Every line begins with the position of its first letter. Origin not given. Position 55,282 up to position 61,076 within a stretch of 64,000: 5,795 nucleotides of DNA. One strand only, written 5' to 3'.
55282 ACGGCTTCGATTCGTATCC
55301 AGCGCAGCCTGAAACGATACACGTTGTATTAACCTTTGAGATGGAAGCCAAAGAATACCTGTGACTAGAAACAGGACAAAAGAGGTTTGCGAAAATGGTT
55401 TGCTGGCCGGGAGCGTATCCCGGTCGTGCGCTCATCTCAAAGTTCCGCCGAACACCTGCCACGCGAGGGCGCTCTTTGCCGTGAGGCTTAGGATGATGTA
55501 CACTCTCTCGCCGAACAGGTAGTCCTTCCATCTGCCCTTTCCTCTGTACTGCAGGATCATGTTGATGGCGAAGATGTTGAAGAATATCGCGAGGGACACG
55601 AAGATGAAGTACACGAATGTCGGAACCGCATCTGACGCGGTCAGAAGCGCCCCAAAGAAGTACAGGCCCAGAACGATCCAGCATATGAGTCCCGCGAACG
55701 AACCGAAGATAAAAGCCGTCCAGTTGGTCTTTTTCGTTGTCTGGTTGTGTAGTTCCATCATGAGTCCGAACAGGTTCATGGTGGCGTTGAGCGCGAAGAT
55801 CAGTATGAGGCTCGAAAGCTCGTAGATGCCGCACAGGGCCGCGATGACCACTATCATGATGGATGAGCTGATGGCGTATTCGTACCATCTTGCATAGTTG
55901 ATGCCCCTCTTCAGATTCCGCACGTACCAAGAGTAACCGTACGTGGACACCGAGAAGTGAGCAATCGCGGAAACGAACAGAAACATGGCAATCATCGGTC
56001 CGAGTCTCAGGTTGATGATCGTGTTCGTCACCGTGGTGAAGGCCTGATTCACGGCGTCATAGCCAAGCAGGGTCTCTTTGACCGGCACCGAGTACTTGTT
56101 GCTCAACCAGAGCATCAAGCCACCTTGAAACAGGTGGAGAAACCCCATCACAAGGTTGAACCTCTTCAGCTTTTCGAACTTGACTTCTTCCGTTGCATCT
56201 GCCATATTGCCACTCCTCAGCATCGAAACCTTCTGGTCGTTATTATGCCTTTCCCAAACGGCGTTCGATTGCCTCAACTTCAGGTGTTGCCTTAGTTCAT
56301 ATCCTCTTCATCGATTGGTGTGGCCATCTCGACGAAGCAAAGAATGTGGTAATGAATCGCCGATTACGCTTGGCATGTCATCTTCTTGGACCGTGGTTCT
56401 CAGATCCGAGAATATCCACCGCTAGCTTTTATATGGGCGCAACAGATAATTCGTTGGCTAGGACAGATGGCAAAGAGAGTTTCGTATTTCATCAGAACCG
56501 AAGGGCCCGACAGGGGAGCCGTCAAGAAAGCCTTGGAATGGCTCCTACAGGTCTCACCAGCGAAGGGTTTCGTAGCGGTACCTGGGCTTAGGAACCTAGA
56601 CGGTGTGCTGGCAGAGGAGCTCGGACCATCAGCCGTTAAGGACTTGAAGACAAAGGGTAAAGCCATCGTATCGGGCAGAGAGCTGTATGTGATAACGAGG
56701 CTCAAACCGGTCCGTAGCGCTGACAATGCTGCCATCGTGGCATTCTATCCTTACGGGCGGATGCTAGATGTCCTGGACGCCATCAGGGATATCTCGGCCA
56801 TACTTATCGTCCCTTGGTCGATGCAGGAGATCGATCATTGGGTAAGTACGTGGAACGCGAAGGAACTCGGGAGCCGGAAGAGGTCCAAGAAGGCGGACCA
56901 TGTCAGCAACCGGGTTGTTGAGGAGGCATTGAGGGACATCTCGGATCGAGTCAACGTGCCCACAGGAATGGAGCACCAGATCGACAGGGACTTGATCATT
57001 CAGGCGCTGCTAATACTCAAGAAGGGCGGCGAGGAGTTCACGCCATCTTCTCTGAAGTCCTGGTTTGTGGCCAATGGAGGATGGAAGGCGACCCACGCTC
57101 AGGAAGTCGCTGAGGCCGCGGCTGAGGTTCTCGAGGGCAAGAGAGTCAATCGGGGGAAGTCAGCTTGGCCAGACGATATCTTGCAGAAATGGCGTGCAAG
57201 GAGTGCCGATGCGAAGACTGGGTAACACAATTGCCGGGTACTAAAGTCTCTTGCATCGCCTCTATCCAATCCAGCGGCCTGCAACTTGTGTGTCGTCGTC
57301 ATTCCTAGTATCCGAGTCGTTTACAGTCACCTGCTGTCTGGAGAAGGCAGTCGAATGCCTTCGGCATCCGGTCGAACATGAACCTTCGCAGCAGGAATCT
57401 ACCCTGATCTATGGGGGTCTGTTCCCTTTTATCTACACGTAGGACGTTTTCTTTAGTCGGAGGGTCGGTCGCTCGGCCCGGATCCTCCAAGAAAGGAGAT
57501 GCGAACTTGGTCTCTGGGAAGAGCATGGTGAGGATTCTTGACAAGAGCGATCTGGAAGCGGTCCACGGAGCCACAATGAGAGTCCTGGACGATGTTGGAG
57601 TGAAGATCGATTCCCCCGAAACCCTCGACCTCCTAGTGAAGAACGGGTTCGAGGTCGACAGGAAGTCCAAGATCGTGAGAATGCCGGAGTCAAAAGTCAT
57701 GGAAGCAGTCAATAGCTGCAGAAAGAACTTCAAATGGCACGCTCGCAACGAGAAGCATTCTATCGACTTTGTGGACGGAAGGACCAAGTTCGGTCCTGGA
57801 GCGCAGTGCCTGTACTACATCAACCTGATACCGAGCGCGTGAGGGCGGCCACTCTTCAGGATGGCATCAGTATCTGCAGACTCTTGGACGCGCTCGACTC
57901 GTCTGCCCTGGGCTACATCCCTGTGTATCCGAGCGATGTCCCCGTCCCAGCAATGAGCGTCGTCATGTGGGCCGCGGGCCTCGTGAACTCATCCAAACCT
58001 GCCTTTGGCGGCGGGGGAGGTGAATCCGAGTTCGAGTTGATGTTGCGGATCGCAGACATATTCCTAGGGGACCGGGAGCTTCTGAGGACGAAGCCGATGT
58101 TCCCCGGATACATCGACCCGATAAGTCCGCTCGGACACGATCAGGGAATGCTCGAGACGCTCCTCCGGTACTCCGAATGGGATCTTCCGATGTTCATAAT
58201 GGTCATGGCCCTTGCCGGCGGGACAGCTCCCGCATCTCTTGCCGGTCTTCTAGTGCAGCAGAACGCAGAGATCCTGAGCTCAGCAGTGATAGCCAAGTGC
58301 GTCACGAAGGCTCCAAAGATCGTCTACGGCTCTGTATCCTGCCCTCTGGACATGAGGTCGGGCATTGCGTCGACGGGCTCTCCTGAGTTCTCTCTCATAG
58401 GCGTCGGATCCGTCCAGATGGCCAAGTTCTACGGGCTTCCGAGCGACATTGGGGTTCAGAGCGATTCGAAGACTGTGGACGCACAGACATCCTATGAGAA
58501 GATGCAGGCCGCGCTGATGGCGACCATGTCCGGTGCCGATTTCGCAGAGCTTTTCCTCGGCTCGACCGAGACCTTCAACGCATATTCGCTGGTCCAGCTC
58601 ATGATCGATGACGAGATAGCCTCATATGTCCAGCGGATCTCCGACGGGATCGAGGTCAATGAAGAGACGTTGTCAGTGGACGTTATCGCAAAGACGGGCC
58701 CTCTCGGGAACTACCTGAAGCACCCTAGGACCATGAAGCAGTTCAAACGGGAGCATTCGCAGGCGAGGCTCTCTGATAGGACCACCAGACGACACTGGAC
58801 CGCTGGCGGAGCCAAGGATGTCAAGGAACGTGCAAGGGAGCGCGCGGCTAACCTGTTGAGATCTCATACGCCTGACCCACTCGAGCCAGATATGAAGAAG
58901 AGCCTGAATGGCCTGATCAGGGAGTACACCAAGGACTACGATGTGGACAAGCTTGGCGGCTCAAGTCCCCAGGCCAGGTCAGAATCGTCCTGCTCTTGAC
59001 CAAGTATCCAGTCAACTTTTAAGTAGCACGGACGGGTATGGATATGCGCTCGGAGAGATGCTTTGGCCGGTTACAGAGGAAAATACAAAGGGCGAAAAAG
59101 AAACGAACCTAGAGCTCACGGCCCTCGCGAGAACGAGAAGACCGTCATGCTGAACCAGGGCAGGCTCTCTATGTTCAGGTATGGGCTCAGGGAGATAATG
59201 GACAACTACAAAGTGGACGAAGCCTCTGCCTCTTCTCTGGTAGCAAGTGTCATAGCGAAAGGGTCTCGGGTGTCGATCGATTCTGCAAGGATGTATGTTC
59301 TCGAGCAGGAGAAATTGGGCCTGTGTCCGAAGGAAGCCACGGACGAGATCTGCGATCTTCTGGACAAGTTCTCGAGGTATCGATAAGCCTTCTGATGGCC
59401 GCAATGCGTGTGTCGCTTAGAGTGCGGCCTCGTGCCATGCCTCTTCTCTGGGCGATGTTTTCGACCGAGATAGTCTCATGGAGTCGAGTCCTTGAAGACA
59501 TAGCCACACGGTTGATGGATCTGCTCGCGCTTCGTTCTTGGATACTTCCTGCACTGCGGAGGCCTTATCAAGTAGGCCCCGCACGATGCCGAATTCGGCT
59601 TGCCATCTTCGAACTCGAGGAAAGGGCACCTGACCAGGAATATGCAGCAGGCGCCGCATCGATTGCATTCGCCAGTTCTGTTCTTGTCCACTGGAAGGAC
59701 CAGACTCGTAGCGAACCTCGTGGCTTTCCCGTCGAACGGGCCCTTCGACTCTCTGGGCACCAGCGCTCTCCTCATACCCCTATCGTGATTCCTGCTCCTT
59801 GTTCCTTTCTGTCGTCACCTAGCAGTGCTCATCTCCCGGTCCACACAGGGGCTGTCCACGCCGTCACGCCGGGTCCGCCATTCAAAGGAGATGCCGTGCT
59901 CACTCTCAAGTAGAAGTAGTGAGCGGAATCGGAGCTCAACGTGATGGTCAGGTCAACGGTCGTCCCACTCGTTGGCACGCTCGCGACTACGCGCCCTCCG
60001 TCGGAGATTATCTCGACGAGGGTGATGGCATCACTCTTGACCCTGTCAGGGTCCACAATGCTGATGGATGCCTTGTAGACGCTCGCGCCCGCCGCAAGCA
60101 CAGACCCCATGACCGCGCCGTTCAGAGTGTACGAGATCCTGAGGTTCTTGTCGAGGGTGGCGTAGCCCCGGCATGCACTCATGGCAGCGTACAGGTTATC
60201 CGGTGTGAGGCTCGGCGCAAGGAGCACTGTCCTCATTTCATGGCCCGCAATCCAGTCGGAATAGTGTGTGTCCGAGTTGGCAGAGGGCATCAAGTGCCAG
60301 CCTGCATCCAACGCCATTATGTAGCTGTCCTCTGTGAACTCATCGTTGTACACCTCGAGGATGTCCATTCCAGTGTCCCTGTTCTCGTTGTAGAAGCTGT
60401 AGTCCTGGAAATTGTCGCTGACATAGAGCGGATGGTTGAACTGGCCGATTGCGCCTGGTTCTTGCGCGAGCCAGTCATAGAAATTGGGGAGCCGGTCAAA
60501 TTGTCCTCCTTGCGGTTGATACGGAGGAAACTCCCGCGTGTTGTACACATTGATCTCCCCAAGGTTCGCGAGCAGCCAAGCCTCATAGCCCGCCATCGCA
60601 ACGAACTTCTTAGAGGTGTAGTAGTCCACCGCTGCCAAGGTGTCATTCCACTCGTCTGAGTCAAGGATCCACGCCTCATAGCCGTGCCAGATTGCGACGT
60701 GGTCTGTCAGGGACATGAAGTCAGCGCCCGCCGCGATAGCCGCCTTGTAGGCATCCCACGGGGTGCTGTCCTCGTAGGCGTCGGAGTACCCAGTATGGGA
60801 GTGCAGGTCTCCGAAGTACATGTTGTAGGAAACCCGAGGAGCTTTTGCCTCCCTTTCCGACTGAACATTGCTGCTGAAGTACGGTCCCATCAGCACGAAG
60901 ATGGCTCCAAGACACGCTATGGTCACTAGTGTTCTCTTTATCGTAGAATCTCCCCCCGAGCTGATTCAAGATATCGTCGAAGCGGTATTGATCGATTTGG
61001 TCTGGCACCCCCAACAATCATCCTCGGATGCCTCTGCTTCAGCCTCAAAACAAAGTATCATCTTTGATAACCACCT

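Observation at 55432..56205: Heliorhodopsin gene in an archaeal chromosome, embedded among methyltransferase homologues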

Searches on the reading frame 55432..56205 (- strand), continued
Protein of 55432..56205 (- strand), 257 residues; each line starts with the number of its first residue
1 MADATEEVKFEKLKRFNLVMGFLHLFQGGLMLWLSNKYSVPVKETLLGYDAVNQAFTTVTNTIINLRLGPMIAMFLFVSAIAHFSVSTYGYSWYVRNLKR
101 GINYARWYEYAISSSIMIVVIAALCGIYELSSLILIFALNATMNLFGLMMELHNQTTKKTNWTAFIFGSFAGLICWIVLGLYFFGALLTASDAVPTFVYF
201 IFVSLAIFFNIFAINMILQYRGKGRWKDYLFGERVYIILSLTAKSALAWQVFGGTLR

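Call 50: find_encoding_contigs(protein=P0032, flank=8000, max_places=1)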
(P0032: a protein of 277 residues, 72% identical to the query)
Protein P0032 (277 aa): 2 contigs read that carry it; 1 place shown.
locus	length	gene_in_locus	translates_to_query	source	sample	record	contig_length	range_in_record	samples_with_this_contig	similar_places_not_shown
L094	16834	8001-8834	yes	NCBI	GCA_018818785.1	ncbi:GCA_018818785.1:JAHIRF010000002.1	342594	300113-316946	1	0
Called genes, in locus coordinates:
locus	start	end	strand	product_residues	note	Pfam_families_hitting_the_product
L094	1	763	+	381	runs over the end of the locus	PF05343:Peptidase_M42, PF01546:Peptidase_M20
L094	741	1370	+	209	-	-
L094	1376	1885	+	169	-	PF22769:DCD, PF00692:dUTPase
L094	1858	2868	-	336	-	PF18093:Trm5_N, PF25133:TYW2_N_2, PF02475:TRM5-TYW2_MTfase, PF03602:Cons_hypoth95 (weak), PF05175:MTS, PF06325:PrmA, PF13649:Methyltransf_25 (weak), PF13847:Methyltransf_31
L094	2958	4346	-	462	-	PF05369:MtmB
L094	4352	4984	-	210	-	PF02607:B12-binding_2, PF02310:B12-binding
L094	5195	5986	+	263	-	PF00590:TP_methylase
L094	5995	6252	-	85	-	-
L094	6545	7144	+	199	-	PF12840:HTH_20, PF01022:HTH_5, PF21476:PF0610-like_N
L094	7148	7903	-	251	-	PF19420:DDAH_eukar, PF02274:ADI (faint)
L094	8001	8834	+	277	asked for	PF18761:Heliorhodopsin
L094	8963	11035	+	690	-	PF00174:Oxidored_molyb (faint)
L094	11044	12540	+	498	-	PF00149:Metallophos, PF12850:Metallophos_2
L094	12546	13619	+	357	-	PF09605:Trep_Strep, PF09819:ABC_cobalt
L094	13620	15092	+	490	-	PF02367:TsaE (faint), PF13481:AAA_25 (faint), PF00005:ABC_tran, PF02463:SMC_N (faint), PF13191:AAA_16 (faint), PF13401:AAA_22 (faint), PF13304:AAA_21 (weak), PF00005:ABC_tran, +3 more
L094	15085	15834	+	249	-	PF02361:CbiQ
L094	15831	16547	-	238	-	-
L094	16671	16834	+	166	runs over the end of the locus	PF00881:Nitroreductase, PF14512:TM1586_NiRdase (weak), PF00881:Nitroreductase, PF14512:TM1586_NiRdase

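Call 51: find_encoding_contigs(protein=P0065, flank=8000, max_places=1)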
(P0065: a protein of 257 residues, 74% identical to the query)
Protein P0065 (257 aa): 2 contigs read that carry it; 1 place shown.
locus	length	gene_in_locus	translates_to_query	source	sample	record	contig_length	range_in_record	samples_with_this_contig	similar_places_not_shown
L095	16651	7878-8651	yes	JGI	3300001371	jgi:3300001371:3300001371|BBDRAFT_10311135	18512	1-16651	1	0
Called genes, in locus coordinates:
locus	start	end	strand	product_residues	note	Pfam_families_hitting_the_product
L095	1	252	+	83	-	?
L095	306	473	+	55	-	-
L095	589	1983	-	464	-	PF05369:MtmB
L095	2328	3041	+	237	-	-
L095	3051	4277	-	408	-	PF07690:MFS_1, PF05977:MFS_3 (weak), PF07690:MFS_1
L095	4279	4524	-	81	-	-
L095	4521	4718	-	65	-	-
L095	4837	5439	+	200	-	PF01022:HTH_5, PF12840:HTH_20, PF13412:HTH_24 (weak), PF01978:TrmB (weak), PF08279:HTH_11 (faint), PF12802:MarR_2 (faint), PF21476:PF0610-like_N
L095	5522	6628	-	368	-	PF12698:ABC2_membrane_3, PF01061:ABC2_membrane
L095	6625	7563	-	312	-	PF00005:ABC_tran, PF13304:AAA_21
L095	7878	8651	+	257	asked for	PF18761:Heliorhodopsin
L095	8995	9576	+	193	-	PF04832:SOUL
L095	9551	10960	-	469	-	PF00083:Sugar_tr, PF07690:MFS_1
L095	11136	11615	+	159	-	PF01625:PMSR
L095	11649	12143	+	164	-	PF00881:Nitroreductase, PF14512:TM1586_NiRdase (weak), PF00881:Nitroreductase, PF14512:TM1586_NiRdase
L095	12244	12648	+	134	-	PF01641:SelR, PF24046:At4g08330 (faint)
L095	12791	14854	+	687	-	PF02897:Peptidase_S9_N, PF02129:Peptidase_S15 (faint), PF00326:Peptidase_S9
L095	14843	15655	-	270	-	PF01925:TauE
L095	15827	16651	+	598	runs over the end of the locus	PF02730:AFOR_N, PF01314:AFOR_C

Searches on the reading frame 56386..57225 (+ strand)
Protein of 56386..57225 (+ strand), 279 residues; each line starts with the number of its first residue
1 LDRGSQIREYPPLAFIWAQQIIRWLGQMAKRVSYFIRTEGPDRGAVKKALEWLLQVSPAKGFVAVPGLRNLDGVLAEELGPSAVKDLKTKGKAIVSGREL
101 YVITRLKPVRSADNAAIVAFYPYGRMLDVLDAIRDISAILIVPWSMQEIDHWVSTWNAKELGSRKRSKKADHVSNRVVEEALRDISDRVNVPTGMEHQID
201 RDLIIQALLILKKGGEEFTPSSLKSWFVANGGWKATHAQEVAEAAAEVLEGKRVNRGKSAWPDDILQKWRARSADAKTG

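Call 4: search_protein_families(library=pfam, proteins=[window:56386-57225:+], max_evalue=0.01)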
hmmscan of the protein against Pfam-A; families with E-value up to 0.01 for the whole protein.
window:56386-57225:+ (279 aa): 0 families

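Call 19: search_protein_families(library=pfam, proteins=[window:56467-57225:+], max_evalue=0.1)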
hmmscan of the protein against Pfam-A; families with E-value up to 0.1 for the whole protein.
window:56467-57225:+ (252 aa): 0 families

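Call 20: search_protein_families(library=ncbifam, proteins=[window:56467-57225:+], max_evalue=0.01)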
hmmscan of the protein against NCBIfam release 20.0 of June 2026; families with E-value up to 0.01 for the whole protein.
window:56467-57225:+ (252 aa): 0 families

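Call 41: search_protein_families(library=padloc, proteins=[window:56467-57225:+], max_evalue=0.01)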
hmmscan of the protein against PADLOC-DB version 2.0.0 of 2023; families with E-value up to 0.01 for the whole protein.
window:56467-57225:+ (252 aa): 0 families

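Call 42: search_solved_structures(query=window:56467-57225:+, max_evalue=1)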
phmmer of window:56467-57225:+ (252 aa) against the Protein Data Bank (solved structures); distinct sequences matched with E-value up to 1: 0.

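Call 55: find_homologous_proteins(query=window:56467-57225:+, max_evalue=0.001)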
Query window:56467-57225:+ (252 aa): 20 proteins with E <= 0.001 among 2360 candidates.
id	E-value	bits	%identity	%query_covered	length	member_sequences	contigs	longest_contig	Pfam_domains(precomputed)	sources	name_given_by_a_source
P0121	2.9e-148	510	93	97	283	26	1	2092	PF08986.17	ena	-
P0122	1.7e-141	488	90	98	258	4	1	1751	PF08986.17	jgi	-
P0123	2.4e-141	487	91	98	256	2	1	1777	PF08986.17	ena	-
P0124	1.7e-140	485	86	99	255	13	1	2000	PF08986.17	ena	-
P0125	6.3e-138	476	89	97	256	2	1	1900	PF08986.17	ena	-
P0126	1.1e-136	472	84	99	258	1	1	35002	PF08986.17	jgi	jgi:hypothetical protein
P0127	5.4e-135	467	83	99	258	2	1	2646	PF08986.17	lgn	-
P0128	1.4e-91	324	57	98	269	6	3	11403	PF08986.17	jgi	-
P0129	9.1e-91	322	56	98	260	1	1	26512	PF08986.17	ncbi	ncbi:MAG: hypothetical protein ACUVT7_00620 [Thermoplasmata archaeon]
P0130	3.1e-87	310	56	98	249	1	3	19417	PF08986.17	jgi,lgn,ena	jgi:hypothetical protein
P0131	8.2e-77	276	51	99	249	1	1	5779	PF08986.17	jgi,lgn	jgi:hypothetical protein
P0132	2.4e-75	271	51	98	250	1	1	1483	PF08986.17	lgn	-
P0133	1.8e-70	255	47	97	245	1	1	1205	PF08986.17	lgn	-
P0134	1.5e-66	242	48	95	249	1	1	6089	PF08986.17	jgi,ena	-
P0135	5.2e-66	241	45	99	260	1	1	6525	PF08986.17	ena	-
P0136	9.9e-66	240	47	95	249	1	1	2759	PF08986.17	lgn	-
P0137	2.2e-61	226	45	98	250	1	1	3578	PF08986.17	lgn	-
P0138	7.4e-59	217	44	100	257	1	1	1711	PF08986.17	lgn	-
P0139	1.8e-58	216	43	97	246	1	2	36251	PF08986.17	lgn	-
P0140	4.6e-56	208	41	98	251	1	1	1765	PF08986.17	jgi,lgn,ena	-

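Call 56: find_encoding_contigs(protein=P0129, flank=8000, max_places=2)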
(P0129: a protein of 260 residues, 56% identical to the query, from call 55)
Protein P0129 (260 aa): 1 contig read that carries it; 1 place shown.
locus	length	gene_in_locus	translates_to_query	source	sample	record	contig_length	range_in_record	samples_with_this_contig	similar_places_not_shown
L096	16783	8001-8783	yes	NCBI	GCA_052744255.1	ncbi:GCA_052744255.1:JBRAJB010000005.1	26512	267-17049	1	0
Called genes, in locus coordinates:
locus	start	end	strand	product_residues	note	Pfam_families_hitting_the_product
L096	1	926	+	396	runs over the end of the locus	PF07690:MFS_1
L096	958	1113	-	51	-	-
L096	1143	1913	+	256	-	PF04055:Radical_SAM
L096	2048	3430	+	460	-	PF05369:MtmB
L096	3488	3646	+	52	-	-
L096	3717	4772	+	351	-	PF03417:AAT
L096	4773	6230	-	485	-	PF06253:MTTB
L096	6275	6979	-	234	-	-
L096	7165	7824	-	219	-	-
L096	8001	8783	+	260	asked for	PF08986:DUF1889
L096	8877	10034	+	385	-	PF03435:Sacchrp_dh_NADP, PF16653:Sacchrp_dh_C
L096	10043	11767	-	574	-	-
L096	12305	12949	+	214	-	PF00892:EamA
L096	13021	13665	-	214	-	-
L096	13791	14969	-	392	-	PF00106:adh_short (weak), PF03435:Sacchrp_dh_NADP, PF16653:Sacchrp_dh_C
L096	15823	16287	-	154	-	-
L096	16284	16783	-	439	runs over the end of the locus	PF00083:Sugar_tr (weak), PF07690:MFS_1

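Call 57: find_encoding_contigs(protein=P0139, flank=8000, max_places=2)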
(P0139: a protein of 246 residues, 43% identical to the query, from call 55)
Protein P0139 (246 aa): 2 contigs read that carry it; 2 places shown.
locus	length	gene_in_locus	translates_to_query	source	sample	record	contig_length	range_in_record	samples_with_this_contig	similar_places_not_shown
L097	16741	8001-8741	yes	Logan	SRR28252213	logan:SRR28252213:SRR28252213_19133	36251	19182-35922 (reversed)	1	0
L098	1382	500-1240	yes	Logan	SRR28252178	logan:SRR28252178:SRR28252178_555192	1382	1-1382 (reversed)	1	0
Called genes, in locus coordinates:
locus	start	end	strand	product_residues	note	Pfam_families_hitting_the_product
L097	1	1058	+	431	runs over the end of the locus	-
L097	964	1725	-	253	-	-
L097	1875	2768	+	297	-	-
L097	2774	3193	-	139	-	-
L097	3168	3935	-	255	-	-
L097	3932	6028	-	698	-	PF01935:DUF87 (weak)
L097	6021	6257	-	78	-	-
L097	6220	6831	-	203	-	-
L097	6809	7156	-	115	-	-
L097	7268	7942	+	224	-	-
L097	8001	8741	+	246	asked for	PF08986:DUF1889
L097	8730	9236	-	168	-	PF00334:NDK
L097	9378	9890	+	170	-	-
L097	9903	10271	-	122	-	-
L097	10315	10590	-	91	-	-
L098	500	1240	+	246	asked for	PF08986:DUF1889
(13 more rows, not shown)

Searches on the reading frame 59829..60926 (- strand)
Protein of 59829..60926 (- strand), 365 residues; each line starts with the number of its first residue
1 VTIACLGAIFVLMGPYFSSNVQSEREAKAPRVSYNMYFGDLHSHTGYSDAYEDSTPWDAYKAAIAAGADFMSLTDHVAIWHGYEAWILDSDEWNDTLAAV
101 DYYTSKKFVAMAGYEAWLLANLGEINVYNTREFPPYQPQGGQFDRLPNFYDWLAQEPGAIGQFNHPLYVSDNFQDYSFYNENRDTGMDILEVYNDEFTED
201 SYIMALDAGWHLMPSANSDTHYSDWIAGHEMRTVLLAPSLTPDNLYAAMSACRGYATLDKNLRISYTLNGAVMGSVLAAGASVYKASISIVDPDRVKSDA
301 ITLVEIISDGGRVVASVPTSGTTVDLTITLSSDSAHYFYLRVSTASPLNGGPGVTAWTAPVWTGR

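Call 4: search_protein_families(library=pfam, proteins=[window:59829-60926:-], max_evalue=0.01)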
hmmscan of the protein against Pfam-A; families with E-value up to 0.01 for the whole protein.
window:59829-60926:- (365 aa): 1 family
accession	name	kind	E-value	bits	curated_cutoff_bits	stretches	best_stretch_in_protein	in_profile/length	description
PF02811.25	PHP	-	0.00067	20.5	26.4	1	40-104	1-48/164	PHP domain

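Call 20: search_protein_families(library=ncbifam, proteins=[window:59829-60926:-], max_evalue=0.01)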
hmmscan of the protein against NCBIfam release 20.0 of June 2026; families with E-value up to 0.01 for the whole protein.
window:59829-60926:- (365 aa): 1 family
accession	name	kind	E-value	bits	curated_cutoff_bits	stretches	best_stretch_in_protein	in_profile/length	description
NF038032.1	CehA_McbA_metalo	domain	3.8e-27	95.5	80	1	37-363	3-314/315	CehA/McbA family metallohydrolase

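Call 41: search_protein_families(library=padloc, proteins=[window:59829-60926:-], max_evalue=0.01)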
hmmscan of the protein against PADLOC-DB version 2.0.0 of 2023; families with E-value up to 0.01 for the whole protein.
window:59829-60926:- (365 aa): 0 families
